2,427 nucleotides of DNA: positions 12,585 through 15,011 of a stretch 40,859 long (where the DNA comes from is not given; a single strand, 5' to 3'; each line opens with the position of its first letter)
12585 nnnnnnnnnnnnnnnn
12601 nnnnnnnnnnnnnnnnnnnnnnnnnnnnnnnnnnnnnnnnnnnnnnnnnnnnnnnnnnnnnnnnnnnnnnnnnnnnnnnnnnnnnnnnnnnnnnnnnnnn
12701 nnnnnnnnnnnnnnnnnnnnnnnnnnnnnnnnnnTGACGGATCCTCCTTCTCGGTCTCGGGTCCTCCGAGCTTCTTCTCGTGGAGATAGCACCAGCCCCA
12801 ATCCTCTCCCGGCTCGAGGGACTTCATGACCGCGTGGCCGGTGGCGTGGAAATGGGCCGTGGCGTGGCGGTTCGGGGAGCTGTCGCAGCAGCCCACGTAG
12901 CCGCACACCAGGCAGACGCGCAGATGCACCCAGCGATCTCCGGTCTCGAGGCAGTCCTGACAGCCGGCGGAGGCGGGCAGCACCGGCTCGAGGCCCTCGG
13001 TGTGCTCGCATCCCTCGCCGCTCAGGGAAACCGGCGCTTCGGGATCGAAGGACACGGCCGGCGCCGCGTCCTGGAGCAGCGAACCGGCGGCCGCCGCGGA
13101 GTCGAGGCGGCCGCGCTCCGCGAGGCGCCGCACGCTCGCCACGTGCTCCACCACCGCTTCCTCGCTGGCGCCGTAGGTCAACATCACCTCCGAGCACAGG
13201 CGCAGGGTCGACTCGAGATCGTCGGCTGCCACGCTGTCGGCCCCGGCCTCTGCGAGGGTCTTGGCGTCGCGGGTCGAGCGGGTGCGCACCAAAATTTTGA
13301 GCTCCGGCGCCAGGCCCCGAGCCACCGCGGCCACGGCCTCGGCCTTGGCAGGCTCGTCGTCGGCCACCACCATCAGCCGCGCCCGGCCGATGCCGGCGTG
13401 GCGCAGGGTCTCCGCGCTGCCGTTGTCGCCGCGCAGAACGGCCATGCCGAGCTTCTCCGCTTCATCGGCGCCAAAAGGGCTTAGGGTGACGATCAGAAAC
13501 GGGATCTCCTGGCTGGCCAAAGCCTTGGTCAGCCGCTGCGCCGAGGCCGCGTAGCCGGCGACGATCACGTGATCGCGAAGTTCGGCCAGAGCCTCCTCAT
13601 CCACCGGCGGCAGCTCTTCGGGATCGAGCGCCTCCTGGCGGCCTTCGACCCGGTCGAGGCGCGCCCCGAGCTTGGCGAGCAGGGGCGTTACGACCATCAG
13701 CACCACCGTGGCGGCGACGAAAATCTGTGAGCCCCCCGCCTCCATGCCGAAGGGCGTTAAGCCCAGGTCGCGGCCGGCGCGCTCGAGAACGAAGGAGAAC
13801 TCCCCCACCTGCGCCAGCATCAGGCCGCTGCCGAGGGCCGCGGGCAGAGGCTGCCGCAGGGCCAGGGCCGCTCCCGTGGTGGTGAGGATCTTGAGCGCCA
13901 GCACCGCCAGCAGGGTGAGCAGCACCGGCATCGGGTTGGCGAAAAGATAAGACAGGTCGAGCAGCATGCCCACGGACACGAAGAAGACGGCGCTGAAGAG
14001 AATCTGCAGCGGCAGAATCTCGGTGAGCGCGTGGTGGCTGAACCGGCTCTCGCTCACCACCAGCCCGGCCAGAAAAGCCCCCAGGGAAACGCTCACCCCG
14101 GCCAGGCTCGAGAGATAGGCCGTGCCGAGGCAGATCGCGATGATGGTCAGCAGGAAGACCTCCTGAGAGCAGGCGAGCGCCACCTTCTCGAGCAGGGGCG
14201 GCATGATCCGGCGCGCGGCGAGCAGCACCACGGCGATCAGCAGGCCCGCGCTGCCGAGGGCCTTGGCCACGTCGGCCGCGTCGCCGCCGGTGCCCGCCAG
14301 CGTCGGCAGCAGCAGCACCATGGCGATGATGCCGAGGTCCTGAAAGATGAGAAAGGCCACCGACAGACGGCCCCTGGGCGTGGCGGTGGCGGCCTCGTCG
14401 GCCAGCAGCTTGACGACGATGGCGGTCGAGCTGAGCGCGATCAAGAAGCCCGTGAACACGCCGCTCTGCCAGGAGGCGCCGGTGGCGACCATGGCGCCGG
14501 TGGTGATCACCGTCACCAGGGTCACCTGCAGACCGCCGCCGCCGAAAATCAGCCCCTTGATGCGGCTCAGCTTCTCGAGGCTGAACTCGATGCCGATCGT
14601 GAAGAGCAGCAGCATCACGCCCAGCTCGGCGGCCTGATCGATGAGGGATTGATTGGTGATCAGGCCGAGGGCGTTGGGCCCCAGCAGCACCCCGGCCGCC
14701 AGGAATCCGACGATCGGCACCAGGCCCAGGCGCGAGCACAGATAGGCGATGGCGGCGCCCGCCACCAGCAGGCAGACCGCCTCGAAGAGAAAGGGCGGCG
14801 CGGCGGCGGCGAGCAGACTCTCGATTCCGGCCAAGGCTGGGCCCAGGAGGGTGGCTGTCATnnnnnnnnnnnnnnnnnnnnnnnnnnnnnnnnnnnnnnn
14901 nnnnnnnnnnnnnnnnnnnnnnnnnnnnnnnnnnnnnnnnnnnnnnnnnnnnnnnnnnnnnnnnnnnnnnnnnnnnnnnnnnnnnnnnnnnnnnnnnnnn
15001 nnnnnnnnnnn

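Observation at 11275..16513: Translationally coupled REC-Grx-TrxR-like / Kef-RCK-ZnF-UBP / cNMP-histidine-kinase operon with no DNA-binding output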

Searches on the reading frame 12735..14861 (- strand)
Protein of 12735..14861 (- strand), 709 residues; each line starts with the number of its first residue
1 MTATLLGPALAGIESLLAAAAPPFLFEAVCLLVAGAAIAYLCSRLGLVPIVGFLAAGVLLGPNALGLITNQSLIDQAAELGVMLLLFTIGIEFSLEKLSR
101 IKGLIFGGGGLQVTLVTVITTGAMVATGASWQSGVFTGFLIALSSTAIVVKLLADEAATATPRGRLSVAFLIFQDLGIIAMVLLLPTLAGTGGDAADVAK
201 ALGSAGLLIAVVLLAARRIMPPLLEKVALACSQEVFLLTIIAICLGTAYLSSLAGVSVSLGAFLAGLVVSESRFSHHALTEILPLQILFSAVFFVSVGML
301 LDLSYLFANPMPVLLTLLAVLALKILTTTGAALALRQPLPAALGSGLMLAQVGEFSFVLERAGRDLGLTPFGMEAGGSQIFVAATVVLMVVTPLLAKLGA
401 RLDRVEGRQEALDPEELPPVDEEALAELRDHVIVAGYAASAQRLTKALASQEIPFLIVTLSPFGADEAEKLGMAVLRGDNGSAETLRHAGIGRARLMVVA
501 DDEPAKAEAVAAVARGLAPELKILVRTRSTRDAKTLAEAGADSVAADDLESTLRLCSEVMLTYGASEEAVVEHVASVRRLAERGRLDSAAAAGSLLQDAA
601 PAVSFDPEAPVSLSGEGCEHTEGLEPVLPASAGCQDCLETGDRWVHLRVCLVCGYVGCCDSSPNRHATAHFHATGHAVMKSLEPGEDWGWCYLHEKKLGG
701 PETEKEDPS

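Call 7: search_protein_families(library=pfam, proteins=[window:12735-14861:-], max_evalue=0.01)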
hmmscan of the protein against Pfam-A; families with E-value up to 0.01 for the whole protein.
window:12735-14861:- (709 aa): 3 families
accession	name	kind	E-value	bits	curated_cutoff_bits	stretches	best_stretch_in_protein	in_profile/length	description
PF00999.27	Na_H_Exchanger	-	4.5e-45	154.5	26.2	1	36-392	4-361/375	Sodium/hydrogen exchanger, transmembrane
PF02254.24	TrkA_N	-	2.4e-16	60.5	23.8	1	432-544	1-113/116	TrkA-N domain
PF02148.25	zf-UBP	-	6.1e-12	46.1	22.7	1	634-697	1-57/63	Zn-finger in ubiquitin-hydrolases and other protein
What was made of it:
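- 12732..14861 (-): g2: KefC-type CPA2 K+/H+ antiporter, 709 aa, with an RCK domain and a C-terminal zf-UBP. Pfam (call 7).
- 13686..14756 (-): Na_H_Exchanger membrane domain of g2 (residues 36-392). Pfam, 154.5 bits (call 7).
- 13230..13568 (-): RCK/KTN (TrkA_N) domain of g2 (residues 432-544). The GxGxxG motif is degenerate: GYAASA here, GYGxAA in the family consensus. Pfam, 60.5 bits (call 7).
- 12771..13013 (-): Bacterial-type zf-UBP domain of g2 (residues 617-697), joined to the RCK domain by a linker of about 57 residues. Pfam, 46 bits (call 7).
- On KefB/KefC glutathione-gated K+ efflux (CPA2): Na_H_Exchanger scores 154.5 bits and TrkA_N 60.5 bits (call 7).
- On ZnF-UBP (PF02148): 46.1 bits against a cut-off of 22.7 (call 7).
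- Closest known: Eukaryotic ZnF-UBP/BUZ domains. Same: Pfam PF02148 scores above threshold (call 7).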

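Call 8: search_protein_families(library=ncbifam, proteins=[window:12735-14861:-], max_evalue=0.01)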
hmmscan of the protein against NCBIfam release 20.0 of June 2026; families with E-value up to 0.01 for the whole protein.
window:12735-14861:- (709 aa): 7 families
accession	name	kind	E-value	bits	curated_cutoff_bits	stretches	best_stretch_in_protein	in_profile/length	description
NF002924.0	PRK03562.1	equivalog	6e-88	295.8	752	1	23-579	5-552/623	glutathione-regulated potassium-efflux system protein KefC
NF002973.0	PRK03659.1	equivalog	8.9e-78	262.3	804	1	24-567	6-538/602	glutathione-regulated potassium-efflux system protein KefB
NF007950.1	PRK10669.1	equivalog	1.7e-69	235.1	700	1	29-550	12-538/547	YbaL family putative K(+) efflux transporter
TIGR00932.1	2a37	subfamily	2.5e-58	197.8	238.3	1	33-302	2-275/275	monovalent cation:proton antiporter-2 (CPA2) family protein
NF045626.1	FeTrans_MagA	equivalog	1.1e-50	172.7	700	1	29-405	12-383/386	iron transporter MagA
NF007828.0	PRK10537.1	equivalog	9.5e-06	24.8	425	1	429-546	250-365/403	voltage-gated potassium channel protein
NF010072.0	PRK13553.1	equivalog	0.006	16.1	187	0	286-337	48-98/257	fumarate reductase cytochrome b subunit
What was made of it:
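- On KefB/KefC glutathione-gated K+ efflux (CPA2): The CPA2 subfamily model TIGR00932 scores 197.8 against 238.3 (call 8).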

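Call 31: find_homologous_proteins(query=window:12735-14861:-, max_evalue=1e-10)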
Query window:12735-14861:- (709 aa): 6655 proteins with E <= 1e-10 among 8000 candidates; the best 120 are listed.
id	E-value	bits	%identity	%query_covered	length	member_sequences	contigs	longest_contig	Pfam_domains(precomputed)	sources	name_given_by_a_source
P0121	0.0e+0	1497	100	100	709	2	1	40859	PF02148.26,PF00999.27,PF02254.25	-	-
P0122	3.3e-294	996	70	96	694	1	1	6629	PF02148.26,PF00999.27,PF02254.25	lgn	-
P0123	4.1e-266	903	64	96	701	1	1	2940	PF02148.26,PF00999.27,PF02254.25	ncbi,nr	ncbi:MAG: cation:proton antiporter [Holophagales bacterium]|nr:cation:proton antiporter [Holophagale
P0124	1.7e-263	894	63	94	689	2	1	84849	PF02148.26,PF00999.27,PF02254.25,PF23443.2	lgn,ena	-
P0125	1.8e-261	887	62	94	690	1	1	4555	PF02148.26,PF00999.27,PF02254.25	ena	-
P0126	8.4e-258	875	61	96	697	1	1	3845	PF02148.26,PF00999.27,PF02254.25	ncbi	ncbi:MAG: cation:proton antiporter [Acidobacteriota bacterium]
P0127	2.4e-254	864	61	96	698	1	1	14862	PF02148.26,PF00999.27,PF02254.25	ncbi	-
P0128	3.8e-254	863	62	94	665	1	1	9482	PF02148.26,PF00999.27,PF02254.25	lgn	-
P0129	9.8e-254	862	61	96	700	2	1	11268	PF02148.26,PF00999.27,PF02254.25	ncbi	-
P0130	1.5e-252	858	61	96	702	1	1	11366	PF02148.26,PF00999.27,PF02254.25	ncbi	ncbi:MAG: cation:proton antiporter [Acidobacteriota bacterium]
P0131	2.8e-252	857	60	96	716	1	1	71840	PF02148.26,PF00999.27,PF02254.25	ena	-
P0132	6.0e-249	846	60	95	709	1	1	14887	PF02148.26,PF00999.27,PF02254.25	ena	-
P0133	3.7e-248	843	59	96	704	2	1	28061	PF02148.26,PF00999.27,PF02254.25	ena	-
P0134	5.8e-248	843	60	96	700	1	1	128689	PF02148.26,PF00999.27,PF02254.25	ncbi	-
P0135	5.3e-247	840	59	94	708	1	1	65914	PF02148.26,PF00999.27,PF02254.25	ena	-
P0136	4.2e-234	797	57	97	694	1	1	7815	PF02148.26,PF00999.27,PF02254.25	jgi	jgi:CPA2 family monovalent cation:H+ antiporter-2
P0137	2.5e-232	791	56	97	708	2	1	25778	PF02148.26,PF00999.27,PF02254.25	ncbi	ncbi:MAG: cation:proton antiporter [Acidobacteriota bacterium]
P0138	2.3e-230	785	56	96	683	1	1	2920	PF02148.26,PF00999.27,PF02254.25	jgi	jgi:CPA2 family monovalent cation:H+ antiporter-2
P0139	6.5e-229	780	57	95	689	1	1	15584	PF02148.26,PF00999.27,PF02254.25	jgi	-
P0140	8.3e-229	779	57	97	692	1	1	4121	PF02148.26,PF00999.27,PF02254.25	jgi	jgi:CPA2 family monovalent cation:H+ antiporter-2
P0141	1.7e-228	778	57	94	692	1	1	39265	PF02148.26,PF00999.27,PF02254.25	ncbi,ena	-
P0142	4.5e-228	777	57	95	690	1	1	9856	PF02148.26,PF00999.27,PF02254.25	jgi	jgi:monovalent cation:H+ antiporter-2, CPA2 family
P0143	8.0e-228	776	56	96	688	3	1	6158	PF02148.26,PF00999.27,PF02254.25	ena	-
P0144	1.9e-226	772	56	96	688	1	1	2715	PF02148.26,PF00999.27,PF02254.25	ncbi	-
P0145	4.7e-226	770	56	96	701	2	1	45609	PF02148.26,PF00999.27,PF02254.25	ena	-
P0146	3.9e-225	767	55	96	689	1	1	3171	PF02148.26,PF00999.27,PF02254.25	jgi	jgi:monovalent cation:H+ antiporter-2, CPA2 family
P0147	4.2e-225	767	57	96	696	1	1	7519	PF02148.26,PF00999.27,PF02254.25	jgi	jgi:CPA2 family monovalent cation:H+ antiporter-2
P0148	6.2e-225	767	54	93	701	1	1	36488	PF02148.26,PF00999.27,PF02254.25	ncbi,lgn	-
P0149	5.6e-224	764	57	97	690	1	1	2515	PF02148.26,PF00999.27,PF02254.25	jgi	jgi:CPA2 family monovalent cation:H+ antiporter-2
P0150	5.9e-224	763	60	80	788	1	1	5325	PF02148.26,PF02080.27,PF00999.27,PF02254.25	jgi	jgi:CPA2 family monovalent cation:H+ antiporter-2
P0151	5.9e-224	763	56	97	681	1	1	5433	PF02148.26,PF00999.27,PF02254.25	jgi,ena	jgi:CPA2 family monovalent cation:H+ antiporter-2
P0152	6.8e-224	763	55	96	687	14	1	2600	PF02148.26,PF00999.27,PF02254.25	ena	-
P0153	2.8e-223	761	56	95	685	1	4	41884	PF02148.26,PF00999.27,PF02254.25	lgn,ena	-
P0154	3.0e-223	761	56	95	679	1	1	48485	PF02148.26,PF00999.27,PF02254.25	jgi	jgi:monovalent cation:H+ antiporter-2, CPA2 family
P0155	3.4e-223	761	57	96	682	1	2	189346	PF02148.26,PF00999.27,PF02254.25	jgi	jgi:CPA2 family monovalent cation:H+ antiporter-2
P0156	5.0e-223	760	59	80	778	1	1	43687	PF02148.26,PF02080.27,PF00999.27,PF02254.25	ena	-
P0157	1.1e-222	759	55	96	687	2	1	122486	PF02148.26,PF00999.27,PF02254.25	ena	-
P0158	1.2e-222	759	56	96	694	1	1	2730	PF02148.26,PF00999.27,PF02254.25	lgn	-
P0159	2.2e-222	758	54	96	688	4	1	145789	PF02148.26,PF00999.27,PF02254.25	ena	-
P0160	2.5e-222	758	58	83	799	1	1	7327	PF02148.26,PF02080.27,PF00999.27,PF02254.25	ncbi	ncbi:MAG: cation:proton antiporter [Pyrinomonadaceae bacterium]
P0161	2.9e-222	758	60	77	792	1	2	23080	PF02148.26,PF02080.27,PF00999.27,PF02254.25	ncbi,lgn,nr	ncbi:MAG: cation:proton antiporter [Acidobacteria bacterium]|nr:cation:proton antiporter [Acidobacte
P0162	3.4e-222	758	54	96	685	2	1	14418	PF02148.26,PF00999.27,PF02254.25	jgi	jgi:CPA2 family monovalent cation:H+ antiporter-2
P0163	3.5e-222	758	55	96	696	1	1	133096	PF02148.26,PF00999.27,PF02254.25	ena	-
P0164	3.7e-222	758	55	96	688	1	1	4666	PF02148.26,PF00999.27,PF02254.25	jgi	jgi:monovalent cation:H+ antiporter-2, CPA2 family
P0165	4.6e-222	757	60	79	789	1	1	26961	PF02148.26,PF02080.27,PF00999.27,PF02254.25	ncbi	ncbi:MAG: cation:proton antiporter [Gemmatimonadota bacterium]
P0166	6.3e-222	757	55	96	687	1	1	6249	PF02148.26,PF00999.27,PF02254.25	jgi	jgi:CPA2 family monovalent cation:H+ antiporter-2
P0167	9.1e-222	756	54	96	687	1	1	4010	PF02148.26,PF00999.27,PF02254.25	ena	-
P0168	1.2e-221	756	55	96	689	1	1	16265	PF02148.26,PF00999.27,PF02254.25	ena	-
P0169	1.8e-221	755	57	96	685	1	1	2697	PF02148.26,PF00999.27,PF02254.25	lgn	-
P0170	2.0e-221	755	55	95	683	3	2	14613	PF02148.26,PF00999.27,PF02254.25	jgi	jgi:CPA2 family monovalent cation:H+ antiporter-2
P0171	2.9e-221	755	55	96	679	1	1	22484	PF02148.26,PF00999.27,PF02254.25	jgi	jgi:CPA2 family monovalent cation:H+ antiporter-2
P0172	3.4e-221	754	54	96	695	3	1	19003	PF02148.26,PF00999.27,PF02254.25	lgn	-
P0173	5.2e-221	754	55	95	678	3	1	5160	PF02148.26,PF00999.27,PF02254.25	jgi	jgi:CPA2 family monovalent cation:H+ antiporter-2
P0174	5.3e-221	754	57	84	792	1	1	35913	PF02148.26,PF02080.27,PF00999.27,PF02254.25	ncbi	-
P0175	5.5e-221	754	57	94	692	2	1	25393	PF02148.26,PF00999.27,PF02254.25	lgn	-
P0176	6.9e-221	753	58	80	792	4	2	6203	PF02148.26,PF02080.27,PF00999.27,PF02254.25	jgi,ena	-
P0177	9.8e-221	753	54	96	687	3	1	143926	PF02148.26,PF00999.27,PF02254.25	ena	-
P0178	1.2e-220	752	55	86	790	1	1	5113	PF02148.26,PF02080.27,PF00999.27,PF02254.25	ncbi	ncbi:MAG: cation:proton antiporter [Vicinamibacteria bacterium]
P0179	1.8e-220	752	55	96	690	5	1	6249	PF02148.26,PF00999.27,PF02254.25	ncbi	-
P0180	2.6e-220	751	60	78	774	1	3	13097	PF02148.26,PF02080.27,PF00999.27,PF02254.25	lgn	-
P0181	3.9e-220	751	59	80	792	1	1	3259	PF02148.26,PF02080.27,PF00999.27,PF02254.25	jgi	jgi:CPA2 family monovalent cation:H+ antiporter-2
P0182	4.3e-220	751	54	94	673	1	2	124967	PF02148.26,PF00999.27,PF02254.25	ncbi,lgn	-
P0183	4.4e-220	751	54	96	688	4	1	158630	PF02148.26,PF00999.27,PF02254.25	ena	-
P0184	7.2e-220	750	55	96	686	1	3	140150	PF02148.26,PF00999.27,PF02254.25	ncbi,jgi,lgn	ncbi:MAG: CPA2 family monovalent cation:H+ antiporter-2 [Rhodothermales bacterium]|jgi:CPA2 family m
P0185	1.1e-219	749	55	96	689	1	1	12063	PF02148.26,PF00999.27,PF02254.25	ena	-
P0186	1.3e-219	749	57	96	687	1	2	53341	PF02148.26,PF00999.27,PF02254.25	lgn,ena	-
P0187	1.3e-219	749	58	80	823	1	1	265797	PF02148.26,PF02080.27,PF00999.27,PF02254.25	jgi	jgi:CPA2 family monovalent cation:H+ antiporter-2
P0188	1.3e-219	749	58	83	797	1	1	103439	PF02148.26,PF02080.27,PF00999.27,PF02254.25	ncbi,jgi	jgi:CPA2 family monovalent cation:H+ antiporter-2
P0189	1.4e-219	749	56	95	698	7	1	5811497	PF02148.26,PF00999.27,PF02254.25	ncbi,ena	-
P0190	2.2e-219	748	55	86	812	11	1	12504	PF02148.26,PF02080.27,PF00999.27,PF02254.25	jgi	jgi:monovalent cation:H+ antiporter-2, CPA2 family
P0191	2.7e-219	748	59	79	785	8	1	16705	PF02148.26,PF02080.27,PF00999.27,PF02254.25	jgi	jgi:CPA2 family monovalent cation:H+ antiporter-2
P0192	2.8e-219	748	58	79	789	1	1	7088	PF02148.26,PF02080.27,PF00999.27,PF02254.25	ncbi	ncbi:MAG: cation:proton antiporter [Blastocatellia bacterium]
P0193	2.9e-219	748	59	79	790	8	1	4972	PF02148.26,PF13241.13,PF02080.27,PF00999.27,PF02254.25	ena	-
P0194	3.4e-219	748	59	78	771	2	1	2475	PF02148.26,PF00999.27,PF02254.25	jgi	jgi:CPA2 family monovalent cation:H+ antiporter-2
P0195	4.6e-219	747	58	80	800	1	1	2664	PF02148.26,PF02080.27,PF00999.27,PF02254.25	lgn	-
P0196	4.6e-219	747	57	76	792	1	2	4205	PF02148.26,PF02080.27,PF00999.27,PF02254.25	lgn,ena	-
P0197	7.1e-219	747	55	96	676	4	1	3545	PF02148.26,PF00999.27,PF02254.25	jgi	-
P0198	7.3e-219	747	54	96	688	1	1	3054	PF02148.26,PF00999.27,PF02254.25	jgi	-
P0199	7.3e-219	747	56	95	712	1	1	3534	PF02148.26,PF00999.27,PF02254.25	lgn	-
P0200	7.7e-219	747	55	96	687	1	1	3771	PF02148.26,PF00999.27,PF02254.25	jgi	jgi:monovalent cation:H+ antiporter-2, CPA2 family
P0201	8.9e-219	746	55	86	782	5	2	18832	PF02148.26,PF02080.27,PF00999.27,PF02254.25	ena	-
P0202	9.4e-219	746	56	88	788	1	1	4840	PF02148.26,PF02080.27,PF00999.27,PF02254.25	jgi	jgi:CPA2 family monovalent cation:H+ antiporter-2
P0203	9.6e-219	746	58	80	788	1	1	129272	PF02148.26,PF02080.27,PF00999.27,PF02254.25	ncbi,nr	ncbi:MAG TPA: cation:proton antiporter [Blastocatellia bacterium]|nr:cation:proton antiporter [Blast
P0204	1.0e-218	746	57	93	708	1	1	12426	PF02148.26,PF00999.27,PF02254.25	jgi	-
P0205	1.1e-218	746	56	96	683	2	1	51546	PF02148.26,PF00999.27,PF02254.25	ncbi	-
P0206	1.1e-218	746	59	79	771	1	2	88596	PF02148.26,PF02080.27,PF00999.27,PF02254.25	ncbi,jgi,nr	ncbi:MAG TPA: cation:proton antiporter [Candidatus Binatia bacterium]|jgi:CPA2 family monovalent cat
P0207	1.8e-218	745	59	78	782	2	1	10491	PF02148.26,PF00999.27,PF02254.25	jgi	jgi:CPA2 family monovalent cation:H+ antiporter-2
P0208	2.5e-218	745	57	80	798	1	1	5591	PF02148.26,PF00999.27,PF02254.25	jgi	jgi:monovalent cation:H+ antiporter-2, CPA2 family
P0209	2.7e-218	745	59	79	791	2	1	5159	PF02148.26,PF00999.27,PF02254.25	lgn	-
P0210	2.8e-218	745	58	79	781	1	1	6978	PF02148.26,PF02080.27,PF00999.27,PF02254.25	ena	-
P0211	2.9e-218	745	55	87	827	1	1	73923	PF02148.26,PF02080.27,PF00999.27,PF02254.25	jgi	jgi:K+:H+ antiporter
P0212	2.9e-218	745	59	80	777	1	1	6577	PF02148.26,PF02080.27,PF00999.27,PF02254.25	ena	-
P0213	3.8e-218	744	59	79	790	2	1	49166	PF02148.26,PF02080.27,PF00999.27,PF02254.25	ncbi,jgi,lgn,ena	ncbi:MAG TPA: cation:proton antiporter [Longimicrobiaceae bacterium]|jgi:CPA2 family monovalent cati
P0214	4.1e-218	744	54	96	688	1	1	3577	PF02148.26,PF00999.27,PF02254.25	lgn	-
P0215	4.2e-218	744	56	96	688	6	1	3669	PF02148.26,PF00999.27,PF02254.25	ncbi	-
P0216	5.2e-218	744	58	80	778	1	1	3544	PF02148.26,PF02080.27,PF00999.27,PF02254.25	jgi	-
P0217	6.0e-218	744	55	87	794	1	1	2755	PF02148.26,PF02080.27,PF00999.27,PF02254.25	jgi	jgi:CPA2 family monovalent cation:H+ antiporter-2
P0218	6.0e-218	744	55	95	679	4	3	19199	PF02148.26,PF00999.27,PF02254.25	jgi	jgi:CPA2 family monovalent cation:H+ antiporter-2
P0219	6.0e-218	744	58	79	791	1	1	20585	PF02148.26,PF13241.13,PF02080.27,PF00999.27,PF02254.25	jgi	jgi:CPA2 family monovalent cation:H+ antiporter-2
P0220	7.7e-218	743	57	79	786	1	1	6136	PF02148.26,PF02080.27,PF00999.27,PF02254.25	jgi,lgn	jgi:CPA2 family monovalent cation:H+ antiporter-2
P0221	7.9e-218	743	59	79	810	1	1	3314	PF02148.26,PF02080.27,PF00999.27,PF02254.25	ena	-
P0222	8.1e-218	743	58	79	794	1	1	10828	PF02148.26,PF02080.27,PF00999.27,PF02254.25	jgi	jgi:monovalent cation:H+ antiporter-2, CPA2 family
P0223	8.5e-218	743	55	96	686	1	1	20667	PF02148.26,PF00999.27,PF02254.25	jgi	jgi:K+:H+ antiporter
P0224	1.0e-217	743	55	95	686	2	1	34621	PF02148.26,PF00999.27,PF02254.25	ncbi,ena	ncbi:MAG TPA: cation:proton antiporter [Longimicrobium sp.]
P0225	1.1e-217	743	57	83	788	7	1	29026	PF02148.26,PF02080.27,PF00999.27,PF02254.25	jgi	jgi:CPA2 family monovalent cation:H+ antiporter-2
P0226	1.2e-217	743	57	83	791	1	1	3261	PF02148.26,PF02080.27,PF00999.27,PF02254.25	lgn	-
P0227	1.3e-217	743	58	80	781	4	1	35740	PF02148.26,PF02080.27,PF00999.27,PF02254.25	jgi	jgi:CPA2 family monovalent cation:H+ antiporter-2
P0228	1.5e-217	742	59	79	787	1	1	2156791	PF02148.26,PF02080.27,PF00999.27,PF02254.25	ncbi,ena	-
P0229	1.5e-217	742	53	95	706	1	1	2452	PF02148.26,PF00999.27,PF02254.25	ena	-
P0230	1.6e-217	742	59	79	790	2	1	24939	PF02148.26,PF02080.27,PF00999.27,PF02254.25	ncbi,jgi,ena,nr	ncbi:MAG TPA: cation:proton antiporter [Pyrinomonadaceae bacterium]|nr:cation:proton antiporter [Pyr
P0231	1.9e-217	742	56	95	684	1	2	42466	PF02148.26,PF00999.27,PF02254.25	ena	-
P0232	1.9e-217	742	60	77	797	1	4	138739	PF02148.26,PF02080.27,PF00999.27,PF02254.25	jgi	jgi:monovalent cation:H+ antiporter-2, CPA2 family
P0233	1.9e-217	742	55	84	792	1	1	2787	PF02148.26,PF02080.27,PF00999.27,PF02254.25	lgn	-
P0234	2.5e-217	742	57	82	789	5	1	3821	PF02148.26,PF02080.27,PF00999.27,PF02254.25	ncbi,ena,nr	ncbi:MAG TPA: cation:proton antiporter [Longimicrobiaceae bacterium]|nr:cation:proton antiporter [Lo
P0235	3.0e-217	741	54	96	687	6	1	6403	PF02148.26,PF00999.27,PF02254.25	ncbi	-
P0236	3.3e-217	741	59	79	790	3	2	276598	PF02148.26,PF13241.13,PF02080.27,PF00999.27,PF02254.25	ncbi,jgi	jgi:CPA2 family monovalent cation:H+ antiporter-2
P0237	3.6e-217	741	58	81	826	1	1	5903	PF02148.26,PF02080.27,PF00999.27,PF02254.25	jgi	-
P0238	3.7e-217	741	58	80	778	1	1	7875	PF02148.26,PF02080.27,PF00999.27,PF02254.25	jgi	jgi:CPA2 family monovalent cation:H+ antiporter-2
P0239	4.1e-217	741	57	78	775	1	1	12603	PF02148.26,PF02080.27,PF00999.27,PF02254.25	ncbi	ncbi:MAG: cation:proton antiporter [Thermodesulfobacteriota bacterium]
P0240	4.3e-217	741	54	96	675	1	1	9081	PF02148.26,PF00999.27,PF02254.25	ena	-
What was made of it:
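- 12732..14861 (-): All 120 best homologues carry PF02148 (call 31).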

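Call 32: find_encoding_contigs(protein=P0124, flank=6000, max_places=2)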
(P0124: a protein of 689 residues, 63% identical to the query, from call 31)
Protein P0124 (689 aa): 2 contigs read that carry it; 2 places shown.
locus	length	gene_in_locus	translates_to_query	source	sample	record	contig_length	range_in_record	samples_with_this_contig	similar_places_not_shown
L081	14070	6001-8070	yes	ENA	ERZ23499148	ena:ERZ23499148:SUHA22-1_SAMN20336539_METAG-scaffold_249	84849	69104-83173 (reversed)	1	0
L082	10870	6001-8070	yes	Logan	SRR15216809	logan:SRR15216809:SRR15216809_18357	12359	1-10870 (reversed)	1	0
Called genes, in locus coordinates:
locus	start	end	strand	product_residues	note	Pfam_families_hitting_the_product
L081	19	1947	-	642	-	PF08811:DUF1800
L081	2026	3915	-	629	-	PF14559:TPR_19 (faint), PF14561:TPR_20 (faint), PF13432:TPR_16 (weak), PF13088:BNR_2 (weak)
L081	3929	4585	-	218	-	PF14103:DUF4276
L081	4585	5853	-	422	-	PF02463:SMC_N (faint), PF13175:AAA_15 (weak), PF13476:AAA_23 (weak), PF13304:AAA_21, PF13175:AAA_15 (weak)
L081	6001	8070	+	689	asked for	PF00999:Na_H_Exchanger, PF02254:TrkA_N, PF23443:DUF7126 (faint), PF02148:zf-UBP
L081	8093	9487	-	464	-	-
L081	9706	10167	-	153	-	PF00186:DHFR_1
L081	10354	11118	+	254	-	PF00072:Response_reg, PF04397:LytTR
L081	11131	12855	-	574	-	PF07969:Amidohydro_3, PF01979:Amidohydro_1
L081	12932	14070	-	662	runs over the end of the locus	-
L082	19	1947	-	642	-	PF08811:DUF1800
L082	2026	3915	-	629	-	PF14559:TPR_19 (faint), PF14561:TPR_20 (faint), PF13432:TPR_16 (weak), PF13088:BNR_2 (weak)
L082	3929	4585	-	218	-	PF14103:DUF4276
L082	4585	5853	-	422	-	PF02463:SMC_N (faint), PF13175:AAA_15 (weak), PF13476:AAA_23 (weak), PF13304:AAA_21, PF13175:AAA_15 (weak)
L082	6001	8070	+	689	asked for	PF00999:Na_H_Exchanger, PF02254:TrkA_N, PF23443:DUF7126 (faint), PF02148:zf-UBP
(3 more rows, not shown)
